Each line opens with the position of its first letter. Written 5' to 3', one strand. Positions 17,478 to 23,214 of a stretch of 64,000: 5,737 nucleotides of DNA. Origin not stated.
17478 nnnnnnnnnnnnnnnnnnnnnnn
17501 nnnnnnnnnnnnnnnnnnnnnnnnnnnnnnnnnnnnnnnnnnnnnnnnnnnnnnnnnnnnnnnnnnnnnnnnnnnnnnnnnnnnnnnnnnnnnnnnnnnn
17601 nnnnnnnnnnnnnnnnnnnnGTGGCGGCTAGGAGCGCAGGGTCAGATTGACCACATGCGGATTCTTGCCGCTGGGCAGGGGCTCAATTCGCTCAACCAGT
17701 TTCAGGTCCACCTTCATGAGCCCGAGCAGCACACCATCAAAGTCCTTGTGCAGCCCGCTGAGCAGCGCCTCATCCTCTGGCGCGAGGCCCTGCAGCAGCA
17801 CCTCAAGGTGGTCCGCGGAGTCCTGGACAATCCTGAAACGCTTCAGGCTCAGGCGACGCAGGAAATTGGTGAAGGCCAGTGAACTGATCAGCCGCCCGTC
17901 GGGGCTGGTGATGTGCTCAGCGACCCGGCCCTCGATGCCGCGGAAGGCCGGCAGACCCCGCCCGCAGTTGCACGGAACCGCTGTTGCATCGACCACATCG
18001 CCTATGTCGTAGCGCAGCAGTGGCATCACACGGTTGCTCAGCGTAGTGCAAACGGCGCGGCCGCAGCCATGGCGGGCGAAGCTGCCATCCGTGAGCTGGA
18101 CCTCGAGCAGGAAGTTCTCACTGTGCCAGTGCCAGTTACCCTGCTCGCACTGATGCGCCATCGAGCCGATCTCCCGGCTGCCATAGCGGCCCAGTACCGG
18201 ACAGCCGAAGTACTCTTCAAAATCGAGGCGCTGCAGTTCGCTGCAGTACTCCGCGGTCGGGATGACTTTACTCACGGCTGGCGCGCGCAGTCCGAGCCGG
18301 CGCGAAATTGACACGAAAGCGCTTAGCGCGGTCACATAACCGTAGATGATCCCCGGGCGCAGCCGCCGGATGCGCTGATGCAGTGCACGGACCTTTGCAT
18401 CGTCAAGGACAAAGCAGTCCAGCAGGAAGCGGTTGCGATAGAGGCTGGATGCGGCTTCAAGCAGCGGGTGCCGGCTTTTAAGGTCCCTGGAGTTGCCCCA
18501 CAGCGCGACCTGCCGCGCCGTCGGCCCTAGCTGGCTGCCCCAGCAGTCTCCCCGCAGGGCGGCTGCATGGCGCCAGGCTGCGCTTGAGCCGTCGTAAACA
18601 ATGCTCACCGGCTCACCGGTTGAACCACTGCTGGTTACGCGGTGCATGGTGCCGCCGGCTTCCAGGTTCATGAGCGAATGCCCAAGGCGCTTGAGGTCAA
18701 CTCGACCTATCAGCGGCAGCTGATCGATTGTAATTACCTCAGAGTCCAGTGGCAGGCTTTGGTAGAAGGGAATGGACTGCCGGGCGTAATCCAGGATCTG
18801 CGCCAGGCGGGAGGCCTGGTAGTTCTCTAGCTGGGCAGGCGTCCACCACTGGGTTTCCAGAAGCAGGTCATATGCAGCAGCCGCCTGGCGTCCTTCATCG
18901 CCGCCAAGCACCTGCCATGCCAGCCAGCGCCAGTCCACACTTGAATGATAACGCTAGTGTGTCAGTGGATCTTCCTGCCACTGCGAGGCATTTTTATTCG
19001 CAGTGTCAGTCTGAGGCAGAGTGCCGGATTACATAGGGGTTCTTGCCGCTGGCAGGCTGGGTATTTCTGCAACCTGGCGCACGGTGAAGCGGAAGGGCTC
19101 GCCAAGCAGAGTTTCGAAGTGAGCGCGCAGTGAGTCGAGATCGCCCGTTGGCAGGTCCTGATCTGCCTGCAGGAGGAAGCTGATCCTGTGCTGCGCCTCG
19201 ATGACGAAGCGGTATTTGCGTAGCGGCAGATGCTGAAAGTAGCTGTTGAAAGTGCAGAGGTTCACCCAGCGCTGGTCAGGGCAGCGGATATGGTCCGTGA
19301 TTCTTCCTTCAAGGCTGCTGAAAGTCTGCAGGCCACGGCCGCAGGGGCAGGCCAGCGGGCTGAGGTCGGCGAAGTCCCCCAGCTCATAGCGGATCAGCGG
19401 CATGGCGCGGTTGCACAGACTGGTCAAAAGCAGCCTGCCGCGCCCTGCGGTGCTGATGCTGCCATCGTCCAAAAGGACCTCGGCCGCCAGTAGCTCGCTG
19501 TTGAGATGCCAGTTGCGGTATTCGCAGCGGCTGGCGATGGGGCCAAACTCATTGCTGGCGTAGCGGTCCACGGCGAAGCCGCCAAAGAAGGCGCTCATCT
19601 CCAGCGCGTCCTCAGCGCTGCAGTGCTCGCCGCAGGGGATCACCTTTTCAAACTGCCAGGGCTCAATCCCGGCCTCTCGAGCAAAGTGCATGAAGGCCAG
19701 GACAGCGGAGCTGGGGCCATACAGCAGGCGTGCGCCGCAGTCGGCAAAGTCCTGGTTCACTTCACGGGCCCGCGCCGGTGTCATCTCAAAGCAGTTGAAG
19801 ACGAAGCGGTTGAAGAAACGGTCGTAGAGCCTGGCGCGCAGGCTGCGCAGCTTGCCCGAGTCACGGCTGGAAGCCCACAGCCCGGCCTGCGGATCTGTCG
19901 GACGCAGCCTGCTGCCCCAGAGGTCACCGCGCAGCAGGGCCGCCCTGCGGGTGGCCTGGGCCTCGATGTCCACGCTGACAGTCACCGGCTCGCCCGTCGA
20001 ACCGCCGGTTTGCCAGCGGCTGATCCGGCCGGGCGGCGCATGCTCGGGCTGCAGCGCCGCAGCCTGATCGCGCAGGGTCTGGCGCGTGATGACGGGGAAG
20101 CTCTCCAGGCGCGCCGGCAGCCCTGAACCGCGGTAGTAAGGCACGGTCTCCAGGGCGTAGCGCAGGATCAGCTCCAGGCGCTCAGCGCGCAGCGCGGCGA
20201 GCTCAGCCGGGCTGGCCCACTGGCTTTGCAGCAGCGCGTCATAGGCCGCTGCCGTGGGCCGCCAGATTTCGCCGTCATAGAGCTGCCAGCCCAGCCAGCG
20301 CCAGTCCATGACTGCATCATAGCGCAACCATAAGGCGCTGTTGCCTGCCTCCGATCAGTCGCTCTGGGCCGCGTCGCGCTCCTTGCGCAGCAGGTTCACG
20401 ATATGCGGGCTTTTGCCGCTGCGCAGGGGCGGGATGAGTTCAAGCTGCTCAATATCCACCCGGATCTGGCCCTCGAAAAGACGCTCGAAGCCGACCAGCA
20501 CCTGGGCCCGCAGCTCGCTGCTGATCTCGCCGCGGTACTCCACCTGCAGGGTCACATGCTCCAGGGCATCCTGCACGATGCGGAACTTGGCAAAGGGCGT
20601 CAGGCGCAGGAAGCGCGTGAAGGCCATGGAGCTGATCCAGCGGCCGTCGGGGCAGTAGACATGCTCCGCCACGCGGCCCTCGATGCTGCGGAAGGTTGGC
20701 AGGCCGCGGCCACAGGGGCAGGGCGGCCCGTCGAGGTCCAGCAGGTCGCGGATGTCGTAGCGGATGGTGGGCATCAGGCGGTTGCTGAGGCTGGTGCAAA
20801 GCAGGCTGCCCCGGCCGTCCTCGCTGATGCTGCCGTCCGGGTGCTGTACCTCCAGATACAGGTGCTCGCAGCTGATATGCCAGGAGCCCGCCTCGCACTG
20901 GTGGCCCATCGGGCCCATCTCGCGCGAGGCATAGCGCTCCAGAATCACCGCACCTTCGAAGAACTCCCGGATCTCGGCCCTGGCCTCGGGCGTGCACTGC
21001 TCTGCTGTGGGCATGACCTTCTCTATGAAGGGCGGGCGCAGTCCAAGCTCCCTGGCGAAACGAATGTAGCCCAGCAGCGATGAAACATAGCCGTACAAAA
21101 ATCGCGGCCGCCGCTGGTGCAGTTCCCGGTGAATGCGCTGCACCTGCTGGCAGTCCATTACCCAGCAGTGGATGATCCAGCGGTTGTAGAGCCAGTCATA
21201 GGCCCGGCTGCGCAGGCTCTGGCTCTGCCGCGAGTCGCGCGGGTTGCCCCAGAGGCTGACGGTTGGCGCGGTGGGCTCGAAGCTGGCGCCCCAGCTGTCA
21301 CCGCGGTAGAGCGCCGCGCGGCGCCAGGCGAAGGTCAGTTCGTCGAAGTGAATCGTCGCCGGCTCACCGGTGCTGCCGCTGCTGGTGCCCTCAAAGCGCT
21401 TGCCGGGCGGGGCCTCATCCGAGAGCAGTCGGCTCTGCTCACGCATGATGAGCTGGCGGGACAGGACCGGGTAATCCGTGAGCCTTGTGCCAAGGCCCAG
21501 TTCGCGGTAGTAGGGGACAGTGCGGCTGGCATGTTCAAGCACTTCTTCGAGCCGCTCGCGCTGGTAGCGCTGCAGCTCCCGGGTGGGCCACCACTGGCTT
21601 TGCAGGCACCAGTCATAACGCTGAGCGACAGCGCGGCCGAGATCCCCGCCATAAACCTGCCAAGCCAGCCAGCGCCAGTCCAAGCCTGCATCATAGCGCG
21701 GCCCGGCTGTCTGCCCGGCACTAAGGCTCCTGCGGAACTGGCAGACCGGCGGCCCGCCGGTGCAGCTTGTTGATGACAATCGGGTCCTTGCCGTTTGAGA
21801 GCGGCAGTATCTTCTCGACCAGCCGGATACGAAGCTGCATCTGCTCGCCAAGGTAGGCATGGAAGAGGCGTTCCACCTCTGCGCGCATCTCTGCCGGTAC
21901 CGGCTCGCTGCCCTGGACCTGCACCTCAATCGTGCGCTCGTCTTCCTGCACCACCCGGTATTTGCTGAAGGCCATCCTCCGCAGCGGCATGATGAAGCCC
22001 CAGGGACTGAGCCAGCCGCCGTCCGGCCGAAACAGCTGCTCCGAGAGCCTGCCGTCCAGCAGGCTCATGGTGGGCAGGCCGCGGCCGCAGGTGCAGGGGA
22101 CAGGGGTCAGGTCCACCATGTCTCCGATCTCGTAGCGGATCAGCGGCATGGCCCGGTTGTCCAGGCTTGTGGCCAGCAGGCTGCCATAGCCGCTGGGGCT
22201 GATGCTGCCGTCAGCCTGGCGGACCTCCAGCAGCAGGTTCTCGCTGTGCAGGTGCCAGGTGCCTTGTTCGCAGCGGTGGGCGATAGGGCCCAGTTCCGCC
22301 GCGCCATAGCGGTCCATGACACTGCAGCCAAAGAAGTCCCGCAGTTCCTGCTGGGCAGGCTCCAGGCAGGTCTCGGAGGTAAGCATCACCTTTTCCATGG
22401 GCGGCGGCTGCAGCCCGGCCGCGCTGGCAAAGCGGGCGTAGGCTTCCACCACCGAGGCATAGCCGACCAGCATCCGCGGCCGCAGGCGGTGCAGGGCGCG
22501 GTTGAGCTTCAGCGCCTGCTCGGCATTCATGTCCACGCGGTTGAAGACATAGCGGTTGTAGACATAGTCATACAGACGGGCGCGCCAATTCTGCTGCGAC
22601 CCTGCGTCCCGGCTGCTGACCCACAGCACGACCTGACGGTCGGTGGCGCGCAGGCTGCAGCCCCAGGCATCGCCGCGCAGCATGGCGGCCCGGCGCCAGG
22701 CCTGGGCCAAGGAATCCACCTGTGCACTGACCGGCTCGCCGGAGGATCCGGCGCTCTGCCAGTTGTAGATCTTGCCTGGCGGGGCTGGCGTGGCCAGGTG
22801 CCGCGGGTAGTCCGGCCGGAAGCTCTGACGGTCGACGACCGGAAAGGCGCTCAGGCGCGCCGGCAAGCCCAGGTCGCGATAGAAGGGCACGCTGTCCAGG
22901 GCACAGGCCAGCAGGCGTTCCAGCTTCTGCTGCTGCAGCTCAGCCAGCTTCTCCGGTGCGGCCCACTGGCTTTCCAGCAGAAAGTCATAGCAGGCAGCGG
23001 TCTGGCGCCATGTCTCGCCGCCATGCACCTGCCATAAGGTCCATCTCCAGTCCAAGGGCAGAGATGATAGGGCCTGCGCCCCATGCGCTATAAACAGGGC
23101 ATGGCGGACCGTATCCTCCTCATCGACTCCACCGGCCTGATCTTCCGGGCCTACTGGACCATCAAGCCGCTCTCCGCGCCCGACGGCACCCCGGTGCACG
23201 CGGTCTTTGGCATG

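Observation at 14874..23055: Contiguous array of six intact, divergent PaaK/CapK/F390-synthetase-type adenylate-forming enzyme paralogs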

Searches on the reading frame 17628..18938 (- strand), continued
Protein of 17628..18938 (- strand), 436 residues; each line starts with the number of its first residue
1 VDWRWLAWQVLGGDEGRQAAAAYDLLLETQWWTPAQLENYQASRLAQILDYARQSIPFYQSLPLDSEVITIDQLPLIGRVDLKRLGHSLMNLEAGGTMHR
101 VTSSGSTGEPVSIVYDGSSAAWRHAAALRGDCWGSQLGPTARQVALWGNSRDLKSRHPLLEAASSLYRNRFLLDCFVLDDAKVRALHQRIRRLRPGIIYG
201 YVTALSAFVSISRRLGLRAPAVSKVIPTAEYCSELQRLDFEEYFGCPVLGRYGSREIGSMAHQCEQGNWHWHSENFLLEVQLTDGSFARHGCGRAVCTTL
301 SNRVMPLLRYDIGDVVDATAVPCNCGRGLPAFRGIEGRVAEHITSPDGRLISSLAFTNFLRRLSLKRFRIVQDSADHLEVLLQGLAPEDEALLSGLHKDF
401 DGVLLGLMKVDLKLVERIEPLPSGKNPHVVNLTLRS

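Call 23: find_encoding_contigs(protein=P0015, flank=10000, max_places=3)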
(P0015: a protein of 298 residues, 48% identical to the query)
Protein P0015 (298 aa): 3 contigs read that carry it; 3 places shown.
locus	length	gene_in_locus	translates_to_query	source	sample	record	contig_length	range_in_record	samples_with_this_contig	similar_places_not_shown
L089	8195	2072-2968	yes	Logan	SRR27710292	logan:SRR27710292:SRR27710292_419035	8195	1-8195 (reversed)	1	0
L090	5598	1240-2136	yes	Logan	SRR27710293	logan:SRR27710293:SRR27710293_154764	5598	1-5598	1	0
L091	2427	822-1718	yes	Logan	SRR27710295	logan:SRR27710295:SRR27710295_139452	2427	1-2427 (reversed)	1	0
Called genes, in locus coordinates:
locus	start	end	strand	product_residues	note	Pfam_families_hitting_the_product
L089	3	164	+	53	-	?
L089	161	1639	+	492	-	PF01943:Polysacc_synt (faint), PF13440:Polysacc_synt_3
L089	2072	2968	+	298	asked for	PF27533:CapK_C (weak)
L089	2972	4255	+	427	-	-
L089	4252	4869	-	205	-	PF14602:Hexapep_2 (faint), PF00132:Hexapep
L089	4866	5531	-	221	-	-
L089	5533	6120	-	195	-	-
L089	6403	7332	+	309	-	-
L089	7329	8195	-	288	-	?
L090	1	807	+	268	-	?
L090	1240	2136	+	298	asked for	PF27533:CapK_C (weak)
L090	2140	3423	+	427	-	-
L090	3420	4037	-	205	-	PF14602:Hexapep_2 (faint), PF00132:Hexapep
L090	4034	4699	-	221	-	-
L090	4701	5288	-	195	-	-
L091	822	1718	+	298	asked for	PF27533:CapK_C (weak)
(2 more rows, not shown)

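Call 40: search_protein_families(library=ncbifam, proteins=[L085:2867-3970:+, L085:3986-4453:-, L085:4537-5349:+, L085:6791-8269:+, L088:1834-3687:+, L088:5800-6384:-, L088:6393-7166:-, L089:4866-5531:-, L089:5533-6120:-, L089:6403-7332:+], max_evalue=0.01)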
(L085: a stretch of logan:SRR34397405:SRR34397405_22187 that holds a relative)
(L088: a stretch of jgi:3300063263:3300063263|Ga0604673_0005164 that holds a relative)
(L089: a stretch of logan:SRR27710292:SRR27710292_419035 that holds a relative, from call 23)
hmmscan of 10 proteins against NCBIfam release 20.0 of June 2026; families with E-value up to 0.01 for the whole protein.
L085:2867-3970:+ (367 aa): 0 families

L085:3986-4453:- (155 aa): 0 families

L085:4537-5349:+ (270 aa): 1 family
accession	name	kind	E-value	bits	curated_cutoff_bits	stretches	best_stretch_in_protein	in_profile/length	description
NF058595.1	invert_tail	domain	0.00029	21.2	37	1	3-42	43-82/113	lipo-invert putative C-terminal anchoring domain-containing protein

L085:6791-8269:+ (492 aa): 1 family
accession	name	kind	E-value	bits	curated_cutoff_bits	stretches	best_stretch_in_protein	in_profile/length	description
NF050818.1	PolSacchBiosHfsF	equivalog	1.4e-11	44.1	700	1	12-460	4-453/468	polysaccharide biosynthesis protein HfsF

L088:1834-3687:+ (617 aa): 0 families

L088:5800-6384:- (194 aa): 0 families

L088:6393-7166:- (257 aa): 0 families

L089:4866-5531:- (221 aa): 0 families

L089:5533-6120:- (195 aa): 0 families

L089:6403-7332:+ (309 aa): 0 families
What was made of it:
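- Tried and rejected: NCBIfam on unknown genes of the sister loci: only a weak HfsF-like flippase hit (call 40).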

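Call 62: search_protein_families(library=padloc, proteins=[window:17628-18938:-], max_evalue=0.01)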
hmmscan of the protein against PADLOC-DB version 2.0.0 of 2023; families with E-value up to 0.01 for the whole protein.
window:17628-18938:- (436 aa): 0 families

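Call 64: find_encoding_contigs(protein=P0103, flank=8000, max_places=1)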
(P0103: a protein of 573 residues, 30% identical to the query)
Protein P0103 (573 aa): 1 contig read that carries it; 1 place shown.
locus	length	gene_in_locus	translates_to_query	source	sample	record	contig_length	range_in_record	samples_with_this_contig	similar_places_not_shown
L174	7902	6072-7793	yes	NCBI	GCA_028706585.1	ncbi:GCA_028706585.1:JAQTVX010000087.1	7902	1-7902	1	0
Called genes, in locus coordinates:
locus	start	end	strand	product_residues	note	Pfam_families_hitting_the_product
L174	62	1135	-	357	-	-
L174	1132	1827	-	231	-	-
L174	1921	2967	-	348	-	PF13421:Band_7_1, PF01145:Band_7, PF17032:Zn_ribbon_15 (faint), PF13248:Zn_ribbon_3 (faint), PF12773:DZR, PF13240:Zn_Ribbon_1 (weak)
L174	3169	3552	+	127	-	-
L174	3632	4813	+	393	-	PF13439:Glyco_transf_4, PF13579:Glyco_trans_4_4, PF00534:Glycos_transf_1, PF13692:Glyco_trans_1_4, PF13524:Glyco_trans_1_2 (weak)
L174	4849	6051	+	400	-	PF01522:Polysacc_deac_1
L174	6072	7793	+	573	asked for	PF27533:CapK_C, PF02261:Asp_decarbox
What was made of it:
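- A PanD-CapK fusion lies just after a GT4 and a polysaccharide deacetylase (call 64).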

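Call 65: find_encoding_contigs(protein=P0051, flank=10000, max_places=1)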
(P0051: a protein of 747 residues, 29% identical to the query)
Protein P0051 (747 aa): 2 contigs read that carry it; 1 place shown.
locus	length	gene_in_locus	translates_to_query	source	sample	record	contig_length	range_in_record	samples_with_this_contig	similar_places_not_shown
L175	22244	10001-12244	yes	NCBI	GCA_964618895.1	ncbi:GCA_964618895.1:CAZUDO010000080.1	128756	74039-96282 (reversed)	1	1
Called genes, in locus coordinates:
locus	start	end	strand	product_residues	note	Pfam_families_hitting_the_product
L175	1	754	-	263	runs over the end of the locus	PF08003:Methyltransf_9 (weak), PF01555:N6_N4_Mtase (faint), PF13489:Methyltransf_23, PF13847:Methyltransf_31, PF08241:Methyltransf_11, PF08242:Methyltransf_12, PF13649:Methyltransf_25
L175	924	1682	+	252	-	PF01061:ABC2_membrane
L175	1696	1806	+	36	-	-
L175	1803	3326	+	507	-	PF25182:NonGDSL (weak), PF00657:Lipase_GDSL (faint), PF13472:Lipase_GDSL_2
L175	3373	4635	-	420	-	PF13489:Methyltransf_23 (weak), PF08241:Methyltransf_11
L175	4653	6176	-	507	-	-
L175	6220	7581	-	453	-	PF00884:Sulfatase, PF01663:Phosphodiest (faint), PF16347:SGSH_C (weak)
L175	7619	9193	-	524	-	-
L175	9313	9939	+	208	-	PF13489:Methyltransf_23, PF13847:Methyltransf_31, PF08241:Methyltransf_11, PF08242:Methyltransf_12, PF13649:Methyltransf_25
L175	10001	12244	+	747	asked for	PF00535:Glycos_transf_2, PF27533:CapK_C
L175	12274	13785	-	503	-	-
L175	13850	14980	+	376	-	PF04321:RmlD_sub_bind, PF01370:Epimerase, PF02719:Polysacc_synt_2 (weak), PF16363:GDP_Man_Dehyd, PF07993:NAD_binding_4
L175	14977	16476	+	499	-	PF13489:Methyltransf_23, PF13847:Methyltransf_31 (weak), PF08241:Methyltransf_11, PF08242:Methyltransf_12, PF13649:Methyltransf_25, PF00535:Glycos_transf_2, PF13641:Glyco_tranf_2_3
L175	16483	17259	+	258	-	PF05050:Methyltransf_21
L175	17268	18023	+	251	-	PF13489:Methyltransf_23 (weak), PF08241:Methyltransf_11, PF08242:Methyltransf_12 (faint), PF13649:Methyltransf_25 (weak)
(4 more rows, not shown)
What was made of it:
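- A GT2-CapK fusion lies in a Wzm/methyltransferase/GT2 locus (call 65).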

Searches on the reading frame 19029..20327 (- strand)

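Call 3: search_protein_families(library=pfam, proteins=[window:19029-20327:-], max_evalue=0.01)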
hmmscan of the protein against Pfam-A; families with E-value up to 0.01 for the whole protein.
window:19029-20327:- (432 aa): 0 families

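Call 4: search_protein_families(library=ncbifam, proteins=[window:19029-20327:-], max_evalue=0.01)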
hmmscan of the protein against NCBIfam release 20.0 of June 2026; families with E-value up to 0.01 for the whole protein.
window:19029-20327:- (432 aa): 6 families
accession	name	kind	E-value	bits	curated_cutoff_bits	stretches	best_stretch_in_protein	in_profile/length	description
NF045666.1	DVU1553_fam_AMP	equivalog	2.5e-20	72.8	300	1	183-343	167-331/331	DVU_1553 family AMP-dependent CoA ligase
NF041217.1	BagE_FevW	exception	4.8e-17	62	800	1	203-344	168-312/424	bagremycin/ferroverdin synthetase BagE/FevW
NF053551.1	FlxY_rubin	equivalog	2.7e-13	49.4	520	1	255-348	233-328/424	flexirubin biosynthesis putative acyl-CoA ligase FlxY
NF041878.1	paak_haloarch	equivalog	1.7e-11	43.3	700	1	201-347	175-329/427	phenylacetate--CoA ligase PaaK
TIGR02155.1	PA_CoA_ligase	equivalog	2.2e-08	33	646.3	1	292-347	269-321/422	phenylacetate--CoA ligase PaaK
TIGR02304.1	aden_form_hyp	equivalog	1.1e-07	31.3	251.9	1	210-354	198-337/430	F390 synthetase-related protein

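Call 62: search_protein_families(library=padloc, proteins=[window:19029-20309:-], max_evalue=0.01)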
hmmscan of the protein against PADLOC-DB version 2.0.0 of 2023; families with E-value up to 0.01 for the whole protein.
window:19029-20309:- (426 aa): 0 families

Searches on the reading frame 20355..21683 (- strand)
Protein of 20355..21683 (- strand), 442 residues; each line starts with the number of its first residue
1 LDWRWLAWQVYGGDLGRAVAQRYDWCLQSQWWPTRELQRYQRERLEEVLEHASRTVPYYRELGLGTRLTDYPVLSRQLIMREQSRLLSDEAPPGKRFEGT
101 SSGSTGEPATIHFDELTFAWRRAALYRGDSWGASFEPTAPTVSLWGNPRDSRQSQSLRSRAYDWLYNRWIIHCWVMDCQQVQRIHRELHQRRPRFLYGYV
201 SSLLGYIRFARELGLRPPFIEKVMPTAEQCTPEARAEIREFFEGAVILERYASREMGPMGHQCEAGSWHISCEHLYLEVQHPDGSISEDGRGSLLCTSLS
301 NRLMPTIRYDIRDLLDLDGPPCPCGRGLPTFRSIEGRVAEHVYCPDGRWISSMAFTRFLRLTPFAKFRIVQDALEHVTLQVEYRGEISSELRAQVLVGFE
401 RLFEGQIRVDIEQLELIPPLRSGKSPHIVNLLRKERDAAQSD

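Call 3: search_protein_families(library=pfam, proteins=[window:20355-21680:-], max_evalue=0.01)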
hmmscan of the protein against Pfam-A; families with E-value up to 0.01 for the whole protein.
window:20355-21680:- (441 aa): 0 families

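Call 4: search_protein_families(library=ncbifam, proteins=[window:20355-21680:-], max_evalue=0.01)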
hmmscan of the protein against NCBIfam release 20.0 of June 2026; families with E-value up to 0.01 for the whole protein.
window:20355-21680:- (441 aa): 6 families
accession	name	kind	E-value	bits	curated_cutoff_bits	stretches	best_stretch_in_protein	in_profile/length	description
NF045666.1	DVU1553_fam_AMP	equivalog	8.9e-23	80.9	300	2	175-337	166-331/331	DVU_1553 family AMP-dependent CoA ligase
NF041217.1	BagE_FevW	exception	8.3e-22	77.7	800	1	232-354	207-327/424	bagremycin/ferroverdin synthetase BagE/FevW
NF041878.1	paak_haloarch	equivalog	2.1e-14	53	700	1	219-341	202-329/427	phenylacetate--CoA ligase PaaK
TIGR02304.1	aden_form_hyp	equivalog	8e-12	44.9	251.9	1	161-416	157-405/430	F390 synthetase-related protein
NF053551.1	FlxY_rubin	equivalog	9.3e-10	37.8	520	1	248-340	232-326/424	flexirubin biosynthesis putative acyl-CoA ligase FlxY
TIGR02155.1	PA_CoA_ligase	equivalog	1e-07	30.8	646.3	1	227-341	205-321/422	phenylacetate--CoA ligase PaaK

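Call 62: search_protein_families(library=padloc, proteins=[window:20355-21683:-], max_evalue=0.01)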
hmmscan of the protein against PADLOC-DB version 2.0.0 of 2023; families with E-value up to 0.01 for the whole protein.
window:20355-21683:- (442 aa): 0 families

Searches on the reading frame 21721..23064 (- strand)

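Call 3: search_protein_families(library=pfam, proteins=[window:21721-23064:-], max_evalue=0.01)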
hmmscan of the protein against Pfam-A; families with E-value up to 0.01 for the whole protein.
window:21721-23064:- (447 aa): 0 families

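Call 4: search_protein_families(library=ncbifam, proteins=[window:21721-23064:-], max_evalue=0.01)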
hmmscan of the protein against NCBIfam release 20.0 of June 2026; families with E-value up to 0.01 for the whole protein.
window:21721-23064:- (447 aa): 6 families
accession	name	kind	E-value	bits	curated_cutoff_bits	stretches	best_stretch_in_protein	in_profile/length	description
NF045666.1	DVU1553_fam_AMP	equivalog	3.7e-29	101.8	300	1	179-340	166-331/331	DVU_1553 family AMP-dependent CoA ligase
NF041217.1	BagE_FevW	exception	1.1e-20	74.1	800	1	231-341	202-312/424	bagremycin/ferroverdin synthetase BagE/FevW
NF041878.1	paak_haloarch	equivalog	6.7e-18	64.5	700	1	220-342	199-327/427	phenylacetate--CoA ligase PaaK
TIGR02304.1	aden_form_hyp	equivalog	1.3e-13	50.8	251.9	1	164-413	156-406/430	F390 synthetase-related protein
TIGR02155.1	PA_CoA_ligase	equivalog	2.9e-12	45.9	646.3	1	223-342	197-319/422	phenylacetate--CoA ligase PaaK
NF053551.1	FlxY_rubin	equivalog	1.2e-11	44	520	1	249-364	230-346/424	flexirubin biosynthesis putative acyl-CoA ligase FlxY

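Call 62: search_protein_families(library=padloc, proteins=[window:21721-23055:-], max_evalue=0.01)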
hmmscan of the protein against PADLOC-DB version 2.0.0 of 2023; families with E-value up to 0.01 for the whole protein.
window:21721-23055:- (444 aa): 0 families
